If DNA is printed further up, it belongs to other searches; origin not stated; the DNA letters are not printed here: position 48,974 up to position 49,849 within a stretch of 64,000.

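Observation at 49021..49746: Stand-alone Hint (intein-like) domain protein flanked by a Cys-rich N-terminal peptide and a hydrophobic C-terminal 31-mer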

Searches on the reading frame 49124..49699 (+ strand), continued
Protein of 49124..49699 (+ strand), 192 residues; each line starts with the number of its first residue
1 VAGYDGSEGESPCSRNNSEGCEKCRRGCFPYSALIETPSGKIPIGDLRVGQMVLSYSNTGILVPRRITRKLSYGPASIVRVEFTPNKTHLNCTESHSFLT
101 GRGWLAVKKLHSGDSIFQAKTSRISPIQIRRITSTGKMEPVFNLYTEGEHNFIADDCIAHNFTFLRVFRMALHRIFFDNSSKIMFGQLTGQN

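Call 29: search_protein_families(library=ncbifam, proteins=[P0001, P0043, P0051, P0080, P0084, P0027], max_evalue=0.1)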
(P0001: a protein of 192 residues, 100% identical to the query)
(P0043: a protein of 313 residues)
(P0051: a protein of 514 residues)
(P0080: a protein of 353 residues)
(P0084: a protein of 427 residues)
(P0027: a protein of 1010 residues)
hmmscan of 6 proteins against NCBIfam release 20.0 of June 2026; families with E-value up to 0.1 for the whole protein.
P0001 (192 aa): 5 families
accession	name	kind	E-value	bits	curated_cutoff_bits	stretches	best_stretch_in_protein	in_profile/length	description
NF005852.0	PRK07773.1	equivalog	1.2e-09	37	780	2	27-117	397-491/886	replicative DNA helicase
NF011418.0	PRK14845.1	equivalog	0.00013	19.9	756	1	78-116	93-130/1049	translation initiation factor IF-2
TIGR01445.1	intein_Nterm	domain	0.00014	22.8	24.5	1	28-100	1-83/83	intein N-terminal splicing region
NF038136.1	rSAM_Rv_intein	exception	0.0016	17.4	700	1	19-115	67-165/574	intein-containing Rv2578c family radical SAM protein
TIGR01443.1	intein_Cterm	domain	0.0024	18.1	15.6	1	140-161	1-23/24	intein C-terminal splicing region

P0043 (313 aa): 8 families
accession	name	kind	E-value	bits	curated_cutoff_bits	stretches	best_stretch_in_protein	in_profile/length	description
NF005852.0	PRK07773.1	equivalog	3.5e-10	38.8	780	1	135-236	385-492/886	replicative DNA helicase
NF011418.0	PRK14845.1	equivalog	1.8e-05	22.7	756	1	194-253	91-150/1049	translation initiation factor IF-2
NF038162.1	RtcB_rel_intein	exception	4.3e-05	21.7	1150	1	145-241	94-194/961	intein-containing RtcB family protein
NF038136.1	rSAM_Rv_intein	exception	0.00022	20.2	700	1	146-233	76-165/574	intein-containing Rv2578c family radical SAM protein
TIGR01443.1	intein_Cterm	domain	0.0018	18.5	15.6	1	258-279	1-23/24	intein C-terminal splicing region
TIGR01445.1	intein_Nterm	domain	0.0036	18.2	24.5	1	146-216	1-81/83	intein N-terminal splicing region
NF002625.0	PRK02290.1-3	subfamily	0.029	13.4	375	0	219-270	264-314/369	3-dehydroquinate synthase II family protein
NF051898.1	MBSP1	equivalog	0.03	13.9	320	1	2-60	52-109/289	biosurfactant protein 1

P0051 (514 aa): 9 families
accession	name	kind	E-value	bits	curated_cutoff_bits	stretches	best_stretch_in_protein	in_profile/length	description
NF005852.0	PRK07773.1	equivalog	1.2e-08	33.8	780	1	228-319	397-492/886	replicative DNA helicase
NF011418.0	PRK14845.1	equivalog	8.3e-07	27.1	756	1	248-319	63-132/1049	translation initiation factor IF-2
NF038162.1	RtcB_rel_intein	exception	2.5e-05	22.5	1150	1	265-324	135-194/961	intein-containing RtcB family protein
NF003158.0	PRK04132.1-3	equivalog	0.00094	16.3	1750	1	278-325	702-749/1437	replication factor C small subunit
NF041347.1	XopG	subfamily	0.006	16.5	150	1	148-171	135-158/201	XopG/HopH/AvrPtoH family type III secretion system effector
NF038136.1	rSAM_Rv_intein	exception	0.008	15.1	700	1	234-315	81-164/574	intein-containing Rv2578c family radical SAM protein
TIGR01443.1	intein_Cterm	domain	0.024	14.9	15.6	1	342-363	1-23/24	intein C-terminal splicing region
NF011302.0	PRK14714.1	equivalog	0.034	11.6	1791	1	253-361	982-1098/1350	DNA-directed DNA polymerase II large subunit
NF006207.0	PRK08332.1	equivalog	0.073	10.2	2400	1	279-318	947-986/1684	vitamin B12-dependent ribonucleotide reductase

P0080 (353 aa): 8 families
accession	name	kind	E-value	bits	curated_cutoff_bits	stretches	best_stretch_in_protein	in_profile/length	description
NF005852.0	PRK07773.1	equivalog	2.5e-11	42.6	780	1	184-274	397-491/886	replicative DNA helicase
NF011418.0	PRK14845.1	equivalog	6.4e-09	34.1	756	1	185-273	44-130/1049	translation initiation factor IF-2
NF038162.1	RtcB_rel_intein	exception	2.7e-08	32.3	1150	1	182-279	92-193/961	intein-containing RtcB family protein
NF003158.0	PRK04132.1-3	equivalog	7.2e-05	20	1750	1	235-281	703-749/1437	replication factor C small subunit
TIGR01445.1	intein_Nterm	domain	0.00011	23.1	24.5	1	185-257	1-83/83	intein N-terminal splicing region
NF038136.1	rSAM_Rv_intein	exception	0.00097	18.1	700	1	185-271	76-164/574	intein-containing Rv2578c family radical SAM protein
NF011302.0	PRK14714.1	equivalog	0.0037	14.8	1791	1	210-318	983-1099/1350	DNA-directed DNA polymerase II large subunit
NF006207.0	PRK08332.1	equivalog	0.027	11.6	2400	1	235-275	947-987/1684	vitamin B12-dependent ribonucleotide reductase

P0084 (427 aa): 4 families
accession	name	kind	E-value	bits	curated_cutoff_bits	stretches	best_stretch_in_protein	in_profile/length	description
NF011418.0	PRK14845.1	equivalog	1.3e-05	23.2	756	2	324-369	104-150/1049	translation initiation factor IF-2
NF005852.0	PRK07773.1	equivalog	1.8e-05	23.2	780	1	257-350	395-490/886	replicative DNA helicase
NF038162.1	RtcB_rel_intein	exception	0.0019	16.2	1150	0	361-405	541-586/961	intein-containing RtcB family protein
NF038098.1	GyrA_w_intein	exception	0.095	10.5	1850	0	353-397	492-538/1232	intein-containing DNA gyrase subunit A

P0027 (1010 aa): 10 families
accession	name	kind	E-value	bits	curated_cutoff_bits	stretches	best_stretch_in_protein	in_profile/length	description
TIGR01443.1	intein_Cterm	domain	1.5e-17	63.2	15.6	4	544-565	1-23/24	intein C-terminal splicing region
TIGR01445.1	intein_Nterm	domain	5.5e-15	56.1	24.5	2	161-232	1-83/83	intein N-terminal splicing region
NF005852.0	PRK07773.1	equivalog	4.1e-14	51.8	780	1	158-249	395-490/886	replicative DNA helicase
NF033779.0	Tim44_TimA_adap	subfamily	2.5e-11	43.9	80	2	825-972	61-211/215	Tim44/TimA family putative adaptor protein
NF038136.1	rSAM_Rv_intein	exception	1.3e-08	34.2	700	1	161-207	76-122/574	intein-containing Rv2578c family radical SAM protein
NF052663.1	RtcB_rel_intein2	exception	2.7e-05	23.2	1050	1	156-252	73-173/626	intein-containing RctB family protein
NF038162.1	RtcB_rel_intein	exception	0.00014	19.9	1150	1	150-253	84-193/961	intein-containing RtcB family protein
NF038098.1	GyrA_w_intein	exception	0.0029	15.5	1850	0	396-432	503-539/1232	intein-containing DNA gyrase subunit A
NF002625.0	PRK02290.1-3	subfamily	0.0047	16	375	0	316-356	271-311/369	3-dehydroquinate synthase II family protein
NF007072.0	PRK09519.1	equivalog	0.093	11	1024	0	545-566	671-692/790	intein-containing recombinase RecA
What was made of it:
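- On Canonical class 1 intein: NCBIfam intein_Cterm scores 18.1 bits against a cut-off of 15.6 (call 29).
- Checked: NCBIfam intein_Cterm is above its cut-off (call 29).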

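Call 30: search_protein_families(library=pfam, proteins=[P0043, P0051, P0080, P0084, P0027, P0040, P0094, P0090, P0143, P0030], max_evalue=0.01)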
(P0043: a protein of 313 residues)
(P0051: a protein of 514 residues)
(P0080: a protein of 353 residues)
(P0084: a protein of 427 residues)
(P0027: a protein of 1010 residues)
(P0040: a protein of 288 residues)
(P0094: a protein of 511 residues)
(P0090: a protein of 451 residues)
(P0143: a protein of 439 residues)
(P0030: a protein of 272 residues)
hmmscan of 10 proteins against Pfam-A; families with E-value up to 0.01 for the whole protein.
P0043 (313 aa): 4 families
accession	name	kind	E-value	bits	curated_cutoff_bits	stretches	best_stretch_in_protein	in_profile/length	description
PF07591.16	PT-HINT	-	5.6e-11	43.3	27.7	1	153-279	2-129/137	Pretoxin HINT domain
PF14890.11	Intein_splicing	-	6e-09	36.3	35.8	1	160-237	9-95/155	Intein splicing domain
PF01079.26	Hint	-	2.5e-05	24.4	29.7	1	144-261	11-142/213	Hint module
PF13403.11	Hint_2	-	0.0002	22.2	28.4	1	146-191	2-47/147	Hint domain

P0051 (514 aa): 4 families
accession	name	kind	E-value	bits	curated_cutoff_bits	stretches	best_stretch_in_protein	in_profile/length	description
PF14890.11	Intein_splicing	-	4.2e-09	36.8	35.8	1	249-320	17-95/155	Intein splicing domain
PF07591.16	PT-HINT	-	4.5e-07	30.6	27.7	1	236-362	2-128/137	Pretoxin HINT domain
PF13403.11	Hint_2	-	0.00047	21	28.4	0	229-282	2-58/147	Hint domain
PF14891.12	Peptidase_M91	-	0.0015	19.4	25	1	144-169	91-115/176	Effector protein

P0080 (353 aa): 4 families
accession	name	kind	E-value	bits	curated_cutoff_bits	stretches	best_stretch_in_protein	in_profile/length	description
PF14890.11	Intein_splicing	-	2.3e-11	44.2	35.8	1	200-274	11-93/155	Intein splicing domain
PF07591.16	PT-HINT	-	1.9e-09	38.3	27.7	1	192-315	2-125/137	Pretoxin HINT domain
PF01079.26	Hint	-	0.00024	21.2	29.7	1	181-265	9-96/213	Hint module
PF13403.11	Hint_2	-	0.0037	18.1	28.4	0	184-221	1-38/147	Hint domain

P0084 (427 aa): 4 families
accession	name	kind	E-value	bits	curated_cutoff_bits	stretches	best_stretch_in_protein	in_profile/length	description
PF14890.11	Intein_splicing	-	1.8e-08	34.8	35.8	1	360-396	119-155/155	Intein splicing domain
PF07591.16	PT-HINT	-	1.1e-06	29.3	27.7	1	266-395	1-128/137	Pretoxin HINT domain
PF01079.26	Hint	-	0.00033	20.7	29.7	1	258-297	11-50/213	Hint module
PF13403.11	Hint_2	-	0.0059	17.4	28.4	0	260-289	2-31/147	Hint domain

P0027 (1010 aa): 6 families
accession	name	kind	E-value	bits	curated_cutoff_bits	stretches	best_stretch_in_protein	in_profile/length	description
PF07591.16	PT-HINT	-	1.3e-30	106.9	27.7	3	171-296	5-131/137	Pretoxin HINT domain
PF13403.11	Hint_2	-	6.6e-29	101.6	28.4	3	435-523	2-101/147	Hint domain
PF04280.21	Tim44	-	7.7e-25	88.2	29.6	2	645-785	5-147/147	Tim44-like domain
PF01079.26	Hint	-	1.5e-20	74.2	29.7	2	152-233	4-89/213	Hint module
PF14890.11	Intein_splicing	-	3.5e-20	72.8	35.8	0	543-565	133-155/155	Intein splicing domain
PF14623.11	Vint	-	1.8e-12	47.8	27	1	160-232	1-66/166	Hint-domain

P0040 (288 aa): 5 families
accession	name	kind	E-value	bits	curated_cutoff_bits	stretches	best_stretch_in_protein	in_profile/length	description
PF14890.11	Intein_splicing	-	3.3e-11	43.6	35.8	2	137-215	6-93/155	Intein splicing domain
PF07591.16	PT-HINT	-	3e-10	40.9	27.7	1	133-257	2-134/137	Pretoxin HINT domain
PF00542.24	Ribosomal_L12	-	8.7e-07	29.6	25.9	1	68-96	9-37/67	Ribosomal protein L7/L12 C-terminal domain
PF01079.26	Hint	-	3.3e-06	27.3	29.7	1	118-196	5-86/213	Hint module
PF13403.11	Hint_2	-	6.7e-06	27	28.4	1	126-167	2-43/147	Hint domain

P0094 (511 aa): 10 families
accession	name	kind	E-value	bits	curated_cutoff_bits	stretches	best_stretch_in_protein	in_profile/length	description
PF00536.37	SAM_1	-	8.6e-09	36.1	23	1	73-118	16-61/64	SAM domain (Sterile alpha motif)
PF07591.16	PT-HINT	-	5e-08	33.7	27.7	1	352-474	2-136/137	Pretoxin HINT domain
PF07647.24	SAM_2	-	1.4e-07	32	20.5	1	69-117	13-62/66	SAM domain (Sterile alpha motif)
PF14890.11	Intein_splicing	-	1.6e-06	28.5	35.8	1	442-474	123-155/155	Intein splicing domain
PF01079.26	Hint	-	6.8e-05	23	29.7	1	342-421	10-93/213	Hint module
PF13240.11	Zn_Ribbon_1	-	0.00011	22.3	25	1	7-26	2-21/23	zinc-ribbon domain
PF12773.13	DZR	-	0.001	19.6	27.3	1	6-25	26-45/45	Double zinc ribbon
PF13248.11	Zn_ribbon_3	-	0.002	18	27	1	5-26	3-24/26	zinc-ribbon domain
PF13428.12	TPR_14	-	0.0025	18.8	23.5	1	151-189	5-43/44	Tetratricopeptide repeat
PF13403.11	Hint_2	-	0.0064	17.3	28.4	0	345-386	2-44/147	Hint domain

P0090 (451 aa): 4 families
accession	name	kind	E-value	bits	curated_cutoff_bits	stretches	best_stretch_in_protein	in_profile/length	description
PF07591.16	PT-HINT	-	6e-12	46.4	27.7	1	298-419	2-136/137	Pretoxin HINT domain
PF01079.26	Hint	-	2.6e-06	27.6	29.7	1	286-366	8-92/213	Hint module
PF13403.11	Hint_2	-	3.3e-06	28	28.4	1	291-333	2-43/147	Hint domain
PF14890.11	Intein_splicing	-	2.5e-05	24.5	35.8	0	308-379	13-93/155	Intein splicing domain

P0143 (439 aa): 7 families
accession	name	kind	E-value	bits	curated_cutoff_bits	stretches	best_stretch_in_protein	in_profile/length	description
PF14890.11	Intein_splicing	-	5e-10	39.8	35.8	2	288-361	11-93/155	Intein splicing domain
PF01079.26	Hint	-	4.6e-05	23.5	29.7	1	267-347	7-91/213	Hint module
PF07591.16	PT-HINT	-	6.5e-05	23.6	27.7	1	279-400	1-128/137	Pretoxin HINT domain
PF13403.11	Hint_2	-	0.00025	21.9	28.4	0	273-316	2-45/147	Hint domain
PF14347.11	DUF4399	-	0.0036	18.1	28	0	332-379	15-63/91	Domain of unknown function (DUF4399)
PF13248.11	Zn_ribbon_3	-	0.0073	16.2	27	0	11-32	4-25/26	zinc-ribbon domain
PF13240.11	Zn_Ribbon_1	-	0.0086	16.3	25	0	12-33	2-23/23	zinc-ribbon domain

P0030 (272 aa): 4 families
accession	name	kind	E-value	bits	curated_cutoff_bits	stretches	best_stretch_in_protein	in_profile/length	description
PF14890.11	Intein_splicing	-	1.4e-07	31.8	35.8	1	130-204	9-93/155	Intein splicing domain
PF13403.11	Hint_2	-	0.00028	21.7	28.4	1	117-161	2-46/147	Hint domain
PF07591.16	PT-HINT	-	0.00043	21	27.7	1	123-238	1-123/137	Pretoxin HINT domain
PF00684.25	DnaJ_CXXCXGXG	-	0.0099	16.6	32.7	0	6-70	1-54/65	DnaJ central domain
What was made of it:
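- On Type A BIL / PT-HINT: Some family members pass, for example P0043 at 43.3 and P0090 at 46.4 (call 30).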

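Call 31: fold_search(model_id=the predicted structure, library=pdb)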
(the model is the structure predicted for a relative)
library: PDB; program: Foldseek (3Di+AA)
matches with E <= 10: 444; with E <= 0.001: 64
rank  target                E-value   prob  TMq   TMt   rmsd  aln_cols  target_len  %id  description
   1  6frh_B                9.1e-12  1.00  0.65  0.82   2.0       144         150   26  Crystal structure of Ssp DnaB Mini-Intein variant M86 (released 2019-01-30)
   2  6frh_A                1.2e-11  1.00  0.65  0.78   2.0       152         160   24  Crystal structure of Ssp DnaB Mini-Intein variant M86 (released 2019-01-30)
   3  6frg                  2.5e-11  1.00  0.64  0.78   3.5       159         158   22  Crystal structure of G-1F mutant of Ssp DnaB Mini-Intein variant M86 (released 2019-01-30)
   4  1mi8                  6.1e-11  1.00  0.66  0.88   1.7       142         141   27  2.0 Angstrom crystal structure of a DnaB intein from Synechocystis sp. PCC 6803 (released 2003-08-19)
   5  4o1r                  6.4e-11  1.00  0.66  0.88   1.4       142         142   27  Crystal structure of NpuDnaB intein (released 2014-03-19)
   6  5i0a                  7.5e-11  1.00  0.63  0.84   2.2       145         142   22  RecA mini intein in complex with cisplatin (released 2016-09-21)
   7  6fre                  1.0e-10  1.00  0.65  0.80   1.7       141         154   25  Crystal structure of G-1F/H73A mutant of Ssp DnaB Mini-Intein variant M86 (released 2019-01-30)
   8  6y75_B                1.4e-10  1.00  0.63  0.79   2.6       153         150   23  BIL2 domain from T.thermophila BUBL1 locus (C1A-N143A) (released 2021-02-03)
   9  3ifj_A                2.0e-10  1.00  0.64  0.86   1.7       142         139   22  Crystal structure of Mtu recA intein, splicing domain (released 2009-10-06)
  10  2in9                  2.0e-10  1.00  0.64  0.87   1.6       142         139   22  crystal structure of Mtu recA intein, splicing domain (released 2007-05-01)
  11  6y75_A                2.4e-10  1.00  0.63  0.77   2.7       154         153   23  BIL2 domain from T.thermophila BUBL1 locus (C1A-N143A) (released 2021-02-03)
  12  2in8                  3.2e-10  1.00  0.64  0.87   1.7       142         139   23  crystal structure of Mtu recA intein, splicing domain (released 2007-05-01)
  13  6tmm_BBB              3.5e-10  1.00  0.62  0.76   2.8       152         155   23  BIL2 domain from T.thermophila BUBL1 locus (C1A-N143A) (released 2020-12-16)
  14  2in0                  4.8e-10  1.00  0.64  0.87   1.6       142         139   23  crystal structure of Mtu recA intein splicing domain (released 2007-05-01)
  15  6qaz                  8.0e-10  1.00  0.59  0.87   2.1       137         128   21  Crystal structure of gp41-1 intein (released 2019-11-13)
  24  3nzm                  1.4e-08  1.00  0.62  0.72   2.3       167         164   18  Crystal structure of DNAE intein with N-extein in redox trap (released 2011-06-01)
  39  1at0                  1.7e-07  1.00  0.63  0.82   2.2       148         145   17  17-kDA fragment of hedgehog C-terminal autoprocessing domain (released 1997-11-12)
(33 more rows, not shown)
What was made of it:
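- On HINT superfamily (fold): Foldseek gives E=9e-12 to 6e-11 and TM 0.88 (normalised to the target) to DnaB mini-inteins (call 31).
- Checked: Foldseek finds NpuDnaB and Ssp DnaB mini-inteins at E 6e-11 to 9e-12, TM 0.88 normalised to the target (call 31).
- Foldseek also matches the Hedgehog autoprocessing domain 1at0 and the ubiquitin-like-conjugating BIL2 of the Tetrahymena BUBL locus (call 31). As background knowledge, zinc and disulfide traps are known to block inteins (PDB 3nzm appears in call 31).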

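Call 34: list_cluster_members(proteins=[P0001, P0026, P0031, P0043, P0051, P0080, P0084, P0094, P0040, P0027])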
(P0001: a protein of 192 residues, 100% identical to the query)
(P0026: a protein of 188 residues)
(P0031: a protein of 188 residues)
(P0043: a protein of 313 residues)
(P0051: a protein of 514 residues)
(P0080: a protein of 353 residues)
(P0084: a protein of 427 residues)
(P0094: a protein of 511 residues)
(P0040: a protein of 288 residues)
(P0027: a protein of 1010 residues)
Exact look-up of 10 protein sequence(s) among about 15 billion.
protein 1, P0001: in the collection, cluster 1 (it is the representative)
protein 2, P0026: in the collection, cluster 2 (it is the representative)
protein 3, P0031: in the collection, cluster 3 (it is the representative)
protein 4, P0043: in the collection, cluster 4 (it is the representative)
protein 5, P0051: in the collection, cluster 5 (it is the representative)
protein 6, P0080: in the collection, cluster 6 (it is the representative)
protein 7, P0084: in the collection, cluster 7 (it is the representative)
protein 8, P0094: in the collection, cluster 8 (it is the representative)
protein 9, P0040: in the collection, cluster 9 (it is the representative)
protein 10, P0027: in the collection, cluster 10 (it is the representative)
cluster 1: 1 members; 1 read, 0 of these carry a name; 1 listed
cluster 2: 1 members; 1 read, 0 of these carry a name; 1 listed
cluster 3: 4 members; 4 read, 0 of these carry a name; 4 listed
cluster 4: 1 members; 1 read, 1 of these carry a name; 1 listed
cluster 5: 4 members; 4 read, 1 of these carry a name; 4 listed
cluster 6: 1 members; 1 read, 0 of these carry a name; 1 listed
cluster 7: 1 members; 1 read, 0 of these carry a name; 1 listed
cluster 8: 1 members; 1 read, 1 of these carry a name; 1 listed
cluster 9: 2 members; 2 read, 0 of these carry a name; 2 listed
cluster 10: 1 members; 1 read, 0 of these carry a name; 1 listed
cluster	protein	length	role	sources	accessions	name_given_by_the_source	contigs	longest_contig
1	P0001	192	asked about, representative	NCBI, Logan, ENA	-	-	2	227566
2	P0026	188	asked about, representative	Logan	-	-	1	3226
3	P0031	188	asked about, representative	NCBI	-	-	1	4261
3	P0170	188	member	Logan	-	-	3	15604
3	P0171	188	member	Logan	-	-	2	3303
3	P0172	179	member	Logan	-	-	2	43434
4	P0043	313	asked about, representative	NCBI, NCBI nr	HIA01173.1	MAG TPA: hypothetical protein EYN66_04585 [Myxococcales bacterium] | hypothetical protein [Myxococcales bacterium]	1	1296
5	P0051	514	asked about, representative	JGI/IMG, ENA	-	-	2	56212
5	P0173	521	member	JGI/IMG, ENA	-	hypothetical protein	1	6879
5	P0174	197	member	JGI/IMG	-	-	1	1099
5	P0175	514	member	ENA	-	-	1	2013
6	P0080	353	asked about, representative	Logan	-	-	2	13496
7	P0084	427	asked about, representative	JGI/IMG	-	-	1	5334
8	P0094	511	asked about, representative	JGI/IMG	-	hypothetical protein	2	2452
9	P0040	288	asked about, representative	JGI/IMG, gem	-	-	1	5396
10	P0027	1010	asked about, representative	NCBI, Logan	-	-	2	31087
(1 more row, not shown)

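Call 35: find_encoding_contigs(protein=P0051, flank=8000, max_places=2)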
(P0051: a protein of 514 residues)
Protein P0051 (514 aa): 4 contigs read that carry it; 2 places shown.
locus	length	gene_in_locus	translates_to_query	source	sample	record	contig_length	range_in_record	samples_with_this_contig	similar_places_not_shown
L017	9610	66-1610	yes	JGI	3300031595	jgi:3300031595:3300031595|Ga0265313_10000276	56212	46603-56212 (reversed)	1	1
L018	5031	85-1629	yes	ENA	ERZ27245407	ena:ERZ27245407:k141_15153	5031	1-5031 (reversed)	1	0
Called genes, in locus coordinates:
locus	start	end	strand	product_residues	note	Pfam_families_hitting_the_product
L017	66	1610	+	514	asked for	PF07591:PT-HINT (weak), PF14890:Intein_splicing (weak)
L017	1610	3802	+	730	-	PF00801:PKD, PF18911:PKD_4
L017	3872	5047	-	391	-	PF00890:FAD_binding_2 (faint), PF01266:DAO, PF01494:FAD_binding_3, PF07992:Pyr_redox_2 (faint), PF12831:FAD_oxidored (faint), PF13450:NAD_binding_8 (weak)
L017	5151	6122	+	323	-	PF00701:DHDPS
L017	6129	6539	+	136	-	PF07883:Cupin_2 (weak)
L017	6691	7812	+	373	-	PF00724:Oxidored_FMN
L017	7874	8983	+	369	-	PF02746:MR_MLE_N, PF13378:MR_MLE_C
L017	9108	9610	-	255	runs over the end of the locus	PF00106:adh_short, PF01370:Epimerase (weak), PF13561:adh_short_C2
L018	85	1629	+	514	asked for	PF07591:PT-HINT (weak), PF14890:Intein_splicing (weak)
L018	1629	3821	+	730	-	PF00801:PKD, PF18911:PKD_4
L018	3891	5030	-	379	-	?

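Call 36: find_encoding_contigs(protein=P0080, flank=8000, max_places=2)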
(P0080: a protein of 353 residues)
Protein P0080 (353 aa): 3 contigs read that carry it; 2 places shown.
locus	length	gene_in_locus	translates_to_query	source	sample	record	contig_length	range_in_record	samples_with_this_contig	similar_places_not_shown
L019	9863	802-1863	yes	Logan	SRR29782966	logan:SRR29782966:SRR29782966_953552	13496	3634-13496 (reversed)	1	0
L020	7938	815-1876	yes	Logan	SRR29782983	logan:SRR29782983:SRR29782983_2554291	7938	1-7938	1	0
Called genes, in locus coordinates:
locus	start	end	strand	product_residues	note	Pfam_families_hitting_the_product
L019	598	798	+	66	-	-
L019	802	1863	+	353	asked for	PF07591:PT-HINT, PF14890:Intein_splicing (weak)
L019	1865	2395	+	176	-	-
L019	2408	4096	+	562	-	PF13031:DUF3892 (weak), PF18911:PKD_4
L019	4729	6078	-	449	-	PF03372:Exo_endo_phos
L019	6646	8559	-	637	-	-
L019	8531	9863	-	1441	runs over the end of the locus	PF20698:PIN-TPR-GreABC (faint), PF24407:HTH_upst_double_PIN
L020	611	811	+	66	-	-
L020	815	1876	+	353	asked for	PF07591:PT-HINT, PF14890:Intein_splicing (weak)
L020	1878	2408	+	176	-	-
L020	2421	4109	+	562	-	PF13031:DUF3892 (weak), PF18911:PKD_4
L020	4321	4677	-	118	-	-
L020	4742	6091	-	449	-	PF03372:Exo_endo_phos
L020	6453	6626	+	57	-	-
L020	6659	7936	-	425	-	?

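Call 56: predict_structure(alignment_id=A2)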
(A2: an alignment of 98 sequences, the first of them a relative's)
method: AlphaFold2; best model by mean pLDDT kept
length: 192 residues; sequences in the alignment: 98
mean_pLDDT: 85.9   pTM: 0.76
mean pLDDT of the five models: 85.9, 85.4, 85.3, 85.1, 84.7
residues with pLDDT >= 90: 129; 70-90: 21; 50-70: 28; < 50: 14
segments of 3 or more residues with pLDDT < 50: 1-10
pLDDT, mean of each block of 10 residues (from residue 1): 44 51 72 98 98 96 97 96 93 97 96 97 94 98 95 97 72 80 66 60
secondary structure, 60 per line:
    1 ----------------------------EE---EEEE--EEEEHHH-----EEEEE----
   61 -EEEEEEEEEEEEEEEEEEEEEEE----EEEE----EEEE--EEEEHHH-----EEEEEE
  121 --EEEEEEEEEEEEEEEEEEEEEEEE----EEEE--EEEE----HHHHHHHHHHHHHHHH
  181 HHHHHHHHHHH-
elements in order: E34-37 E40-43 E52-56 E62-84 E89-92 E97-100 E103-106 E115-120 E123-146 E151-154 E157-160 H165-191
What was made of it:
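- The AF2 confidence of the tail is only 60-80, and its docking on the core could not be inspected (call 56).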
